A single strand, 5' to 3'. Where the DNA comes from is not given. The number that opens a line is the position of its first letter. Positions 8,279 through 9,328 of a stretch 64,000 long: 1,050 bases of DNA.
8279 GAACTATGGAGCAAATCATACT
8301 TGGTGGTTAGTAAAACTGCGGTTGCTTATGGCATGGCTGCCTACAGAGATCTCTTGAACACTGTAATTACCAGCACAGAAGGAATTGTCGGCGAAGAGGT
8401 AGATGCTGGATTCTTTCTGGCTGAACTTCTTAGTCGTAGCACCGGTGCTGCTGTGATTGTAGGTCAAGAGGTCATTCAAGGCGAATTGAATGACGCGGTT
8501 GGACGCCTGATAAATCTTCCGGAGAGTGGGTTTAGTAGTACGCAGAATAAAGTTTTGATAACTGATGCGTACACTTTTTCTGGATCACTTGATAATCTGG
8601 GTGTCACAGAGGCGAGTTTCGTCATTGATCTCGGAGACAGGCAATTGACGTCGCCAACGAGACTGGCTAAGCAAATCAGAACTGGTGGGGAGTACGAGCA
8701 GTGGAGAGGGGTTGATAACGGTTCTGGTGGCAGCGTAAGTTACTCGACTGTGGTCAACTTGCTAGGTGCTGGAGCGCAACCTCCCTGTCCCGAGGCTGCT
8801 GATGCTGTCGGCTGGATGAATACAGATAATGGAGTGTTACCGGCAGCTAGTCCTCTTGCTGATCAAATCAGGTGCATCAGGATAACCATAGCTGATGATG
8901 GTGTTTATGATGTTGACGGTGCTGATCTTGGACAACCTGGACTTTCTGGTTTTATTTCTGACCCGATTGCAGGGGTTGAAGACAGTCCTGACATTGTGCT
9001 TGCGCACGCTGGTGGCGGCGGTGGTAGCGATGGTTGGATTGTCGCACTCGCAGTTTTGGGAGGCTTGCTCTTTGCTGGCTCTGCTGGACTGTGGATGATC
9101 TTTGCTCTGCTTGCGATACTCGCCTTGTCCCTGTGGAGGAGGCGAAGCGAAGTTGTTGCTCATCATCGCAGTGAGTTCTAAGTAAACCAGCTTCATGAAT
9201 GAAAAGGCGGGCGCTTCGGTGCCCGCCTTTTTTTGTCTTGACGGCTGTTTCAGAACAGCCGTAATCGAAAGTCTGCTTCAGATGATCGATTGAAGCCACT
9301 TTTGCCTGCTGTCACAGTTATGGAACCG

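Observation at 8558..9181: Both giant proteins share a ~190-aa C-terminal module and an unusual doubled Gly-rich/hydrophobic/RRR tail, a candidate dedicated sorting signal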

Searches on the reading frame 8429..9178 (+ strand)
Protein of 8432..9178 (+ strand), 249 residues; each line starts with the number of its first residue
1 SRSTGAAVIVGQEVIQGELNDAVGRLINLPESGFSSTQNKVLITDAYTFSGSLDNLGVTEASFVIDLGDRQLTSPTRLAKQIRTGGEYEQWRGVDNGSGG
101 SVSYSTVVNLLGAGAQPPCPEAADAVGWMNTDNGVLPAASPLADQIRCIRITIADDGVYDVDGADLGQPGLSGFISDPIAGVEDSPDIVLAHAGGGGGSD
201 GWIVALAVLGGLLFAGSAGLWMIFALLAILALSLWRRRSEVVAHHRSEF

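Call 5: search_protein_families(library=ncbifam, proteins=[window:8432-9178:+], max_evalue=10)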
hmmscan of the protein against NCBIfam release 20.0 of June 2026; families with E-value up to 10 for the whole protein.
window:8432-9178:+ (249 aa): 0 families

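Call 25: find_related_loci(query=A1, collection=genome_contigs, flank=10000)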
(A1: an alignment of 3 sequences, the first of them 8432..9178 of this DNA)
Query A1 (249 aa) in genome_contigs; peptide patterns used: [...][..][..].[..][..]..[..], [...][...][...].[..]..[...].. (x = any residue, [..] = any of these).
80 stretches matched a pattern; 1 encode a relative of the query (tblastn E <= 1e-3); 1 distinct loci.
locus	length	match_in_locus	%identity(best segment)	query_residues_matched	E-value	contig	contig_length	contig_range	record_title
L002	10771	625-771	36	105-154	2e-5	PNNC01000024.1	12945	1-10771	MAG: Polaromonas sp. isolate BC.025 BC_1003232_12945, whole genome shotgun sequence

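Call 27: find_related_loci(query=A1, collection=metagenome_contigs, flank=10000)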
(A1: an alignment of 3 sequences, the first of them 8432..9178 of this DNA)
Query A1 (249 aa) in metagenome_contigs; peptide patterns used: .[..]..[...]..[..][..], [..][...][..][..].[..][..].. (x = any residue, [..] = any of these).
270 stretches matched a pattern, but none encodes a relative of the query by tblastn (E <= 1e-3).

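Call 33: search_protein_representatives(alignment_id=A1)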
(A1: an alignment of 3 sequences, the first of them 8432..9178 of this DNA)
Query: 3 sequences, 236 profile positions. Proteins with E-value up to 0.001 (for the whole library): 18; up to 1e-10: 15; up to 1e-30: 8. The best 18 are listed.
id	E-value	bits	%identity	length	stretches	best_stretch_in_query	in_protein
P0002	3.5e-265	890.5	-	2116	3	1-236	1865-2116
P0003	2.3e-118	409.9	-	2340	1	3-236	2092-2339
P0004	3.6e-73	262.0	-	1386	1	6-226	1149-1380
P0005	3.2e-70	252.4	-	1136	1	6-227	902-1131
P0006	5.3e-68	245.1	-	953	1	5-191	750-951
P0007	1.4e-44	168.4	-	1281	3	22-231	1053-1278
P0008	1.8e-37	145.2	-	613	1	20-229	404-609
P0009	3.2e-35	137.8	-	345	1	25-231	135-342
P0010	3.1e-30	121.4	-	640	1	41-229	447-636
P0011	1.2e-28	116.3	-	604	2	28-174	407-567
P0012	9.3e-27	110.1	-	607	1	31-229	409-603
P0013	8.2e-26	107.0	-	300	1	20-229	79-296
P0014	1.5e-24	102.9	-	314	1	72-229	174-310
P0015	2.3e-21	92.4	-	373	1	36-187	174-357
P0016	3.9e-20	88.4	-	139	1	123-229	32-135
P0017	3.4e-08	49.3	-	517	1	10-100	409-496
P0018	7.9e-08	48.1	-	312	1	40-108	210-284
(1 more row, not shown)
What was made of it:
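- There are 18 hits among 1.84e9 representatives and 15 of them have E<=1e-10 (call 33).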

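Call 36: find_encoding_contigs(protein=P0003, flank=10000, max_places=4)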
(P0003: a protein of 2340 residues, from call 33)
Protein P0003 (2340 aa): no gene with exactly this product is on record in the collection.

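Call 37: search_protein_families(library=ncbifam, proteins=[P0009, P0014, P0013, P0008], max_evalue=10)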
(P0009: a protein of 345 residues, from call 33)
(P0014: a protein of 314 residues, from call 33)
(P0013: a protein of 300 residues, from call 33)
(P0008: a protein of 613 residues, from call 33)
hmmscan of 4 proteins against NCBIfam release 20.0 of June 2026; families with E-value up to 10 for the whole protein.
P0009 (345 aa): 3 families
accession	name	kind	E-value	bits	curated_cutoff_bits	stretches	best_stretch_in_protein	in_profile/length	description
NF041766.1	choice_anch_U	domain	0.006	17.4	32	1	260-292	61-89/92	choice-of-anchor U domain-containing protein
TIGR03901.2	MYXO-CTERM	domain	0.0065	16.8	20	1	307-336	7-33/34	MYXO-CTERM sorting domain-containing protein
TIGR03501.1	GlyGly_CTERM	domain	1.8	9.5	15.5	1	315-336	1-22/22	GlyGly-CTERM sorting domain-containing protein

P0014 (314 aa): 1 family
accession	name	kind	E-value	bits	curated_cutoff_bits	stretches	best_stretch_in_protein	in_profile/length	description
TIGR03901.2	MYXO-CTERM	domain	0.052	13.9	20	1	278-307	7-33/34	MYXO-CTERM sorting domain-containing protein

P0013 (300 aa): 1 family
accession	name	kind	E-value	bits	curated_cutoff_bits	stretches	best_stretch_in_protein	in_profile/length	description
NF009427.0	PRK12787.1-3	equivalog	0.031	14.5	192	1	242-297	17-73/142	flagellar assembly regulator FliX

P0008 (613 aa): 2 families
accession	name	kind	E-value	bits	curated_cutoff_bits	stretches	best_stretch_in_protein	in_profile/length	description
NF038186.1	YPDG_rpt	domain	0.0081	17.1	40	1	281-320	49-91/98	YPDG domain-containing protein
NF041766.1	choice_anch_U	domain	0.19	12.6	32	1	525-554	63-88/92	choice-of-anchor U domain-containing protein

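Call 38: find_encoding_contigs(protein=P0009, flank=10000, max_places=4)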
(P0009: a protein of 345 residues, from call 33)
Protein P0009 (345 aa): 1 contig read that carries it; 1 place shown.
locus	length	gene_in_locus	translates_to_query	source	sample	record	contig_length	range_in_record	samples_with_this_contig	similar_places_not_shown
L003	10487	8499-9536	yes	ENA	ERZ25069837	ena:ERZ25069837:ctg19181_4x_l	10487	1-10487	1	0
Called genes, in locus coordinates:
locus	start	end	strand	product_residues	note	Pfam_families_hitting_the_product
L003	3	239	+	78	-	?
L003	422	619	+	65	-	-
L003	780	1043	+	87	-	-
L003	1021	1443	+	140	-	-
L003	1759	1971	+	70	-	-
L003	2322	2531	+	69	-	-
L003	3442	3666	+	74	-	-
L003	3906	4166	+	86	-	-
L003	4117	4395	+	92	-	-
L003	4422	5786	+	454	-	-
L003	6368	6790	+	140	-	-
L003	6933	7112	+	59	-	-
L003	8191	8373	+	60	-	-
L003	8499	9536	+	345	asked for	-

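Call 39: find_encoding_contigs(protein=P0004, flank=10000, max_places=4)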
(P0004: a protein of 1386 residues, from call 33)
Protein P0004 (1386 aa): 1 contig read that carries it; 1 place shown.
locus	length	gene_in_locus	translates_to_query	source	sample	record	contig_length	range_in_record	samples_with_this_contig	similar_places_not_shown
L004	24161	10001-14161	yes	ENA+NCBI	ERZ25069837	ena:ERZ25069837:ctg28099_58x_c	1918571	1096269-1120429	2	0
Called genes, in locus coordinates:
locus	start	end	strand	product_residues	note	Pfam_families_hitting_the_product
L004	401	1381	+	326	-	-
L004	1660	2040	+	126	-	-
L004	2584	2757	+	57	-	-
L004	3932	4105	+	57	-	-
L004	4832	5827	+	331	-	PF01636:APH, PF02958:EcKL (faint)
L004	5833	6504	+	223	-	PF00483:NTP_transferase, PF12804:NTP_transf_3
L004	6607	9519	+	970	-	-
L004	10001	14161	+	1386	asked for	-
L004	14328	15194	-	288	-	PF01063:Aminotran_4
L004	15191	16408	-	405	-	PF00768:Peptidase_S11, PF00144:Beta-lactamase (faint), PF13354:Beta-lactamase2, PF07943:PBP5_C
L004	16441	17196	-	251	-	PF03330:DPBB_1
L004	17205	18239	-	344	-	PF13406:SLT_2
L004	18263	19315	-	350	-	PF01098:FTSW_RODA_SPOVE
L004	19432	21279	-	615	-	PF03717:PBP_dimer, PF00905:Transpeptidase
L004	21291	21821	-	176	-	PF00719:Pyrophosphatase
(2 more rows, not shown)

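Call 40: find_encoding_contigs(protein=P0014, flank=10000, max_places=4)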
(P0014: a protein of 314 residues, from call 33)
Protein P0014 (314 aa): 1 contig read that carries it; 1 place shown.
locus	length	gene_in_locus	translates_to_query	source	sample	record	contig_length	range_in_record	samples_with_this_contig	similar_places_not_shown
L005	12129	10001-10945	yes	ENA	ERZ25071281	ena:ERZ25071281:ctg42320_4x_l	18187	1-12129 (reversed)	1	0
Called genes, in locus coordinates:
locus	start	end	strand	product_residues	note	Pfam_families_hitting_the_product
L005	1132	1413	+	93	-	-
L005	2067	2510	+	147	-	-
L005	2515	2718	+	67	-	-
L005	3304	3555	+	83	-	-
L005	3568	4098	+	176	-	-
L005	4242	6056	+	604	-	-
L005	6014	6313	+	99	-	-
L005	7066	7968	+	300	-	-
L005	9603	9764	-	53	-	-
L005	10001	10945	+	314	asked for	-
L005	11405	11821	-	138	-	-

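Call 41: find_encoding_contigs(protein=P0008, flank=10000, max_places=4)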
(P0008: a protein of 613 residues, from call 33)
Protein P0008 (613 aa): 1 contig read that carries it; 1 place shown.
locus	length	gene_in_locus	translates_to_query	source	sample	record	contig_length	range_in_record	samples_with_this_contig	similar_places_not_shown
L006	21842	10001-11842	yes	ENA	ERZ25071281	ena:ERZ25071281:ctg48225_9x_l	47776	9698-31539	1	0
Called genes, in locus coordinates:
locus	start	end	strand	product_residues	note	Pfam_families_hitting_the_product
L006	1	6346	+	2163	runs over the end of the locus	PF03534:SpvB (faint), PF05593:RHS_repeat (faint), PF01839:FG-GAP (faint), PF13517:FG-GAP_3, PF12256:TcdB_toxin_midN, PF13517:FG-GAP_3, PF25023:TEN_YD-shell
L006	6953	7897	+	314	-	-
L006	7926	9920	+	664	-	-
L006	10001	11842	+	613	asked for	-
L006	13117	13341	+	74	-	-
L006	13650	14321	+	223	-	-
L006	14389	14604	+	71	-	-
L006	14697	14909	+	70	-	-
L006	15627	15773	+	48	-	-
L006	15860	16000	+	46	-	-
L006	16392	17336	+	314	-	-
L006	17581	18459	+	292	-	PF01636:APH, PF02958:EcKL (weak)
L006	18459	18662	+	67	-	-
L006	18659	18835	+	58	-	-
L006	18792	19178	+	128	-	-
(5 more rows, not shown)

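Call 45: predict_structure(alignment_id=A1)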
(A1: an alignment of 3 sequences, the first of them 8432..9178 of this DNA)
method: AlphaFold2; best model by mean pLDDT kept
length: 249 residues; sequences in the alignment: 3
mean_pLDDT: 48.2   pTM: 0.42
mean pLDDT of the five models: 48.2, 44.2, 43.9, 42.6, 35.5
residues with pLDDT >= 90: 0; 70-90: 15; 50-70: 108; < 50: 126
segments of 3 or more residues with pLDDT < 50: 1-58, 85-89, 132-135, 137-139, 162-202, 244-249
pLDDT, mean of each block of 10 residues (from residue 1): 36 36 32 32 33 39 59 51 47 55 62 58 61 48 62 61 39 33 28 31 51 56 77 73 47
secondary structure, 60 per line:
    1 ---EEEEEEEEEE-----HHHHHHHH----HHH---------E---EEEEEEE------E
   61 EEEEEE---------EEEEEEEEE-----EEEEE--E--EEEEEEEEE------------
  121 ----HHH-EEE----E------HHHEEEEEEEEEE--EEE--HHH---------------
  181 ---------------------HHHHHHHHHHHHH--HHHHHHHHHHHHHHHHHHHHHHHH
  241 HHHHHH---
elements in order: E4-13 H19-26 E47-53 E60-66 E76-84 E90-94 E100-108 E129-131 E146-155 E158-160 H202-214 H217-246
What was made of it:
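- Tried and rejected: The first AlphaFold2 run, on three sequences, was poor (pLDDT 48, call 45).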

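Call 47: list_cluster_members(proteins=[P0002, P0003, P0004, P0005, P0007, P0010, P0012, P0015, P0017, P0018])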
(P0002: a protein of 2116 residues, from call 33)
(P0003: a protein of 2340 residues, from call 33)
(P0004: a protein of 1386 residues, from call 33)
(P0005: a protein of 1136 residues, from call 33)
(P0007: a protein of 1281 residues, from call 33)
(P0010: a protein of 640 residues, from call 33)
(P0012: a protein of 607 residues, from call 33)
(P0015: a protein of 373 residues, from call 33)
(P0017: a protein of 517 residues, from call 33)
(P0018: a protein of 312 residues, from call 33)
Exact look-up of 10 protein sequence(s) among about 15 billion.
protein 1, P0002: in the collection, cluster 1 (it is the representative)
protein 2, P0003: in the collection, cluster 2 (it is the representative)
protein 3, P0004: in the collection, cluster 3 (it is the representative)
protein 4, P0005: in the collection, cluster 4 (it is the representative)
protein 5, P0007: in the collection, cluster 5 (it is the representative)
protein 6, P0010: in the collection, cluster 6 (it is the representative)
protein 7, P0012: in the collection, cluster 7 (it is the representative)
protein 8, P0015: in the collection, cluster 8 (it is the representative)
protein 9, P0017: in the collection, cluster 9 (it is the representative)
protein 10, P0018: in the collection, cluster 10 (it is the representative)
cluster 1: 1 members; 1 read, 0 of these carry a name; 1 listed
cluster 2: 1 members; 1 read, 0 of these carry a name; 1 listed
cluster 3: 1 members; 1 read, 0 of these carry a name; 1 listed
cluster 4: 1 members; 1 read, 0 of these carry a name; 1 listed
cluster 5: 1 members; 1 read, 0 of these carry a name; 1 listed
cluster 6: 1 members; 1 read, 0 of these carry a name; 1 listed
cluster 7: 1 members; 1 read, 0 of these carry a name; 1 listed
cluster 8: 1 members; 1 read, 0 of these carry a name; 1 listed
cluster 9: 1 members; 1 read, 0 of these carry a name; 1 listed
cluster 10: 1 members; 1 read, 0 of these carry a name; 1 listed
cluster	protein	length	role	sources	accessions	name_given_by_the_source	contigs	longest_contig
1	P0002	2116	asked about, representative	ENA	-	-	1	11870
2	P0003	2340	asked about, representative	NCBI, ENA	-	-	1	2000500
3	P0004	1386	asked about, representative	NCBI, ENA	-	-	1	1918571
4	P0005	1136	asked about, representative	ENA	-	-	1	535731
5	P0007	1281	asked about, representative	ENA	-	-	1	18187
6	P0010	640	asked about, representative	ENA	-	-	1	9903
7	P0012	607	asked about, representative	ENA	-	-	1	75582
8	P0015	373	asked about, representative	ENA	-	-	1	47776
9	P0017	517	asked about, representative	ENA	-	-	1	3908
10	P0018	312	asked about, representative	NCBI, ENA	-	-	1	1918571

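Call 53: search_solved_structures(query=A2, max_evalue=1)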
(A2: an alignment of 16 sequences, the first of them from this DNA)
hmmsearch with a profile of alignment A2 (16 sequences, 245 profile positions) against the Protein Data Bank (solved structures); distinct sequences matched with E-value up to 1: 0.
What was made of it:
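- Tried and rejected: The profile search against PDB sequences found nothing (call 53).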

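Call 54: search_protein_families(library=ncbifam, alignment_id=A2, max_evalue=1)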
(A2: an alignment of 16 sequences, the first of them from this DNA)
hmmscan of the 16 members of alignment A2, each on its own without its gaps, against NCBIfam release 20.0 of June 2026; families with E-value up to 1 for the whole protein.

A. member 1, seq(250 aa): 0 families

B. families by the number of members that match (of 16 scanned): 8 families
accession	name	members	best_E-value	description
NF041766.1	choice_anch_U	6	0.00013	choice-of-anchor U domain-containing protein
TIGR03901.2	MYXO-CTERM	4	0.0022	MYXO-CTERM sorting domain-containing protein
TIGR02595.1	PEP_CTERM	3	0.55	PEP-CTERM sorting domain-containing protein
NF011737.0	PRK15190.1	1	0.0069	fimbrial protein BcfE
NF009427.0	PRK12787.1-3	1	0.023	flagellar assembly regulator FliX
NF033911.1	botu_NTNH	1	0.18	non-toxic nonhemagglutinin NTNH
NF010616.0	PRK14013.2-2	1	0.24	hypothetical protein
NF010617.0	PRK14013.2-3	1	0.27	hypothetical protein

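Call 61: predict_structure(alignment_id=A2)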
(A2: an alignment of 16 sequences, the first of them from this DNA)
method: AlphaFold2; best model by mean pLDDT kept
length: 250 residues; sequences in the alignment: 16
mean_pLDDT: 74.7   pTM: 0.65
mean pLDDT of the five models: 74.7, 74.6, 72.1, 71.6, 70.6
residues with pLDDT >= 90: 43; 70-90: 117; 50-70: 71; < 50: 19
segments of 3 or more residues with pLDDT < 50: 1-5, 195-202
pLDDT, mean of each block of 10 residues (from residue 1): 53 81 86 75 80 62 86 90 75 89 84 68 88 92 79 83 56 67 90 54 53 53 84 84 55
secondary structure, 60 per line:
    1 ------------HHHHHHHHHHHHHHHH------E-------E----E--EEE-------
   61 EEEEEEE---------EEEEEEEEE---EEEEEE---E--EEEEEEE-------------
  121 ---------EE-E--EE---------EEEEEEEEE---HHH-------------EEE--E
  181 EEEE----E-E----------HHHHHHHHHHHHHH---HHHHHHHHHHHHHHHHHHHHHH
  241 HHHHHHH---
elements in order: H13-28 E51-53 E61-67 E77-85 E89-94 E101-107 E147-155 E175-177 E180-184 H202-215 H219-247
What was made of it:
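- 8513..9010 (+): Giant 1 terminal module (aa 2514-2679), a beta-sandwich with two invariant Cys, ending in ....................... AlphaFold2 on the 16-sequence alignment gives mean pLDDT 74.7 with strands across residues 51-184 of the 250-aa query (call 61).
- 9011..9034 (+): Giant 1 Gly-run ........, a flexible linker or motif whose length varies among paralogues and strains. P0002 has a longer run; pLDDT is below 50 here (call 61).
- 9035..9076 (+): Giant 1 first hydrophobic segment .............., the optional insert. Predicted helix 202-215 (call 61).
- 9089..9136 (+): Giant 1 second hydrophobic segment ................, the conserved Leu-rich membrane-spanning core. The helix is predicted with pLDDT about 84 (call 61).
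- AlphaFold2 predicts helix, a break at GSA, then helix (call 61). AlphaFold2 breaks the helix exactly at G-S-A (call 61).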

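Call 64: fold_search(model_id=the predicted structure, library=pdb)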
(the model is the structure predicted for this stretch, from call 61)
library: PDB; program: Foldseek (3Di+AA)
matches with E <= 10: 764; with E <= 0.001: 0
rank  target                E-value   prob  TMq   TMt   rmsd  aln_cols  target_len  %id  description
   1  7vrn_B                5.6e-03  0.11  0.11  0.08  21.6       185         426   11  Structure of infectious bursal disease virus Gt strain (released 2022-03-30)
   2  7vrn_I                5.9e-03  0.60  0.19  0.13  13.2       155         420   15  Structure of infectious bursal disease virus Gt strain (released 2022-03-30)
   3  8qfb_E                2.0e-02  0.57  0.25  0.23   7.7       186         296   10  Crystal structure of human MPP8 C-terminal region (residues 565-860) (released 2024-09-11)
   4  8qfb_G                2.4e-02  0.63  0.25  0.22  10.7       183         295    8  Crystal structure of human MPP8 C-terminal region (residues 565-860) (released 2024-09-11)
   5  5mqc_A                2.7e-02  0.21  0.19  0.18  12.5       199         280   11  Structure of black queen cell virus (released 2017-01-25)
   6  8qfb_B                2.8e-02  0.47  0.23  0.21   9.2       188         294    8  Crystal structure of human MPP8 C-terminal region (residues 565-860) (released 2024-09-11)
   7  6akt_A                3.2e-02  0.33  0.23  0.25  14.9       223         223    9  Cryo-EM structure of CVA10 A-particle (released 2019-01-16)
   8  8r6x_A                4.7e-02  0.21  0.20  0.23  12.1       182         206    9  Cryo-EM structure of a coxsackievirus A6 virus-like particle (released 2024-10-16)
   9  7sqc_1B               5.3e-02  0.35  0.20  0.04  24.8       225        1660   14  Ciliary C1 central pair apparatus isolated from Chlamydomonas reinhardtii (released 2022-04-13)
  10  7o1n                  7.1e-02  0.33  0.17  0.25   9.2       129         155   16  Crystal Structure of Human Neuropilin-1 b1 Domain mutant - Y297A (released 2022-04-13)
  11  4v7q_AC               8.0e-02  0.23  0.21  0.15  11.4       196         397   10  Atomic model of an infectious rotavirus particle (released 2014-07-09)
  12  3kz4_C                9.5e-02  0.21  0.21  0.15  11.4       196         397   10  Crystal Structure of the Rotavirus Double Layered Particle (released 2010-03-02)
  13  9qwu_B                1.0e-01  0.16  0.19  0.07  16.6       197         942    8  Cryo-EM structure of the human UBR4/KCMF1/CALM1 complex (CALM1 focused refinement) (released 2025-09-03)
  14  7cxz                  1.0e-01  0.03  0.09  0.09  18.3       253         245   11  crystal structure of pco2 (released 2020-11-25)
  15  7yv2_A                1.1e-01  0.14  0.19  0.23  12.2       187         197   11  Cryo-EM structure of expanded coxsackievirus A16 empty particle after incubation with 8C4 antibody (released 2022-10-19)
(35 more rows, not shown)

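Call 75: search_protein_families(library=pfam, proteins=[P0004, P0005, P0007, P0008, P0009, P0012, P0013, P0014], max_evalue=0.01)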
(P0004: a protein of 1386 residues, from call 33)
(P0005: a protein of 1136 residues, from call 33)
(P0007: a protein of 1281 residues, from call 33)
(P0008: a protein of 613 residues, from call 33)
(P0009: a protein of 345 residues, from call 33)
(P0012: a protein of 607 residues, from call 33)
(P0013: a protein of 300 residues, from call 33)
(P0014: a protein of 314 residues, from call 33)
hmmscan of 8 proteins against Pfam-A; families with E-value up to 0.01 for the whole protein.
P0004 (1386 aa): 1 family
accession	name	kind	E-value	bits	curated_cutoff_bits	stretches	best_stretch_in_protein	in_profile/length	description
PF18884.5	TSP3_bac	-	0.002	18.4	25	1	748-765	1-18/22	Bacterial TSP3 repeat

P0005 (1136 aa): 0 families

P0007 (1281 aa): 0 families

P0008 (613 aa): 1 family
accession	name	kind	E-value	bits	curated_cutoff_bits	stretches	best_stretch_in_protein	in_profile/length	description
PF23148.1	Gp77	-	0.0061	17.5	27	0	247-319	10-77/84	Podophage GP4 fiber-tail adaptor protein gp77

P0009 (345 aa): 0 families

P0012 (607 aa): 0 families

P0013 (300 aa): 0 families

P0014 (314 aa): 0 families

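Call 77: find_encoding_contigs(protein=P0005, flank=10000, max_places=3)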
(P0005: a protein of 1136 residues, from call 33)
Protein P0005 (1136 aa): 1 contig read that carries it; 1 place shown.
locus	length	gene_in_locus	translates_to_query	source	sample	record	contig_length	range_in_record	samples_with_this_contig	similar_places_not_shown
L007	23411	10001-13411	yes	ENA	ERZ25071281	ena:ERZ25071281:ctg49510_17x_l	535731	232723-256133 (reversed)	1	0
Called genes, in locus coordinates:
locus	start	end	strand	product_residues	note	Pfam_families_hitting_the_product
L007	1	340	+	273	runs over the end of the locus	PF00483:NTP_transferase (weak), PF12804:NTP_transf_3 (weak)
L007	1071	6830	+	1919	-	-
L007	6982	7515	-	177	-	PF01063:Aminotran_4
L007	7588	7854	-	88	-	-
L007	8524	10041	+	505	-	-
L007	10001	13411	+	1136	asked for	-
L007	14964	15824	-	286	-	PF01063:Aminotran_4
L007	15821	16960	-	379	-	PF00768:Peptidase_S11, PF00144:Beta-lactamase (faint), PF13354:Beta-lactamase2, PF07943:PBP5_C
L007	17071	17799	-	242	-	PF03330:DPBB_1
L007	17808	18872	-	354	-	PF13406:SLT_2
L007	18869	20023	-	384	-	PF01098:FTSW_RODA_SPOVE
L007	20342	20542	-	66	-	-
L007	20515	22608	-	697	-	PF03717:PBP_dimer, PF00905:Transpeptidase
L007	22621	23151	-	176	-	PF00719:Pyrophosphatase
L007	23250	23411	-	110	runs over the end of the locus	PF00462:Glutaredoxin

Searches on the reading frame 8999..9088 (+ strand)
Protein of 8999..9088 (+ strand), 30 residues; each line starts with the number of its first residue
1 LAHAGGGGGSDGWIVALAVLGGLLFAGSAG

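Call 13: search_protein_families(library=ncbifam, proteins=[window:8999-9088:+], max_evalue=10)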
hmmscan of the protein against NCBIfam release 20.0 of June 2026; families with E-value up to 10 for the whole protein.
seq(30 aa): 0 families
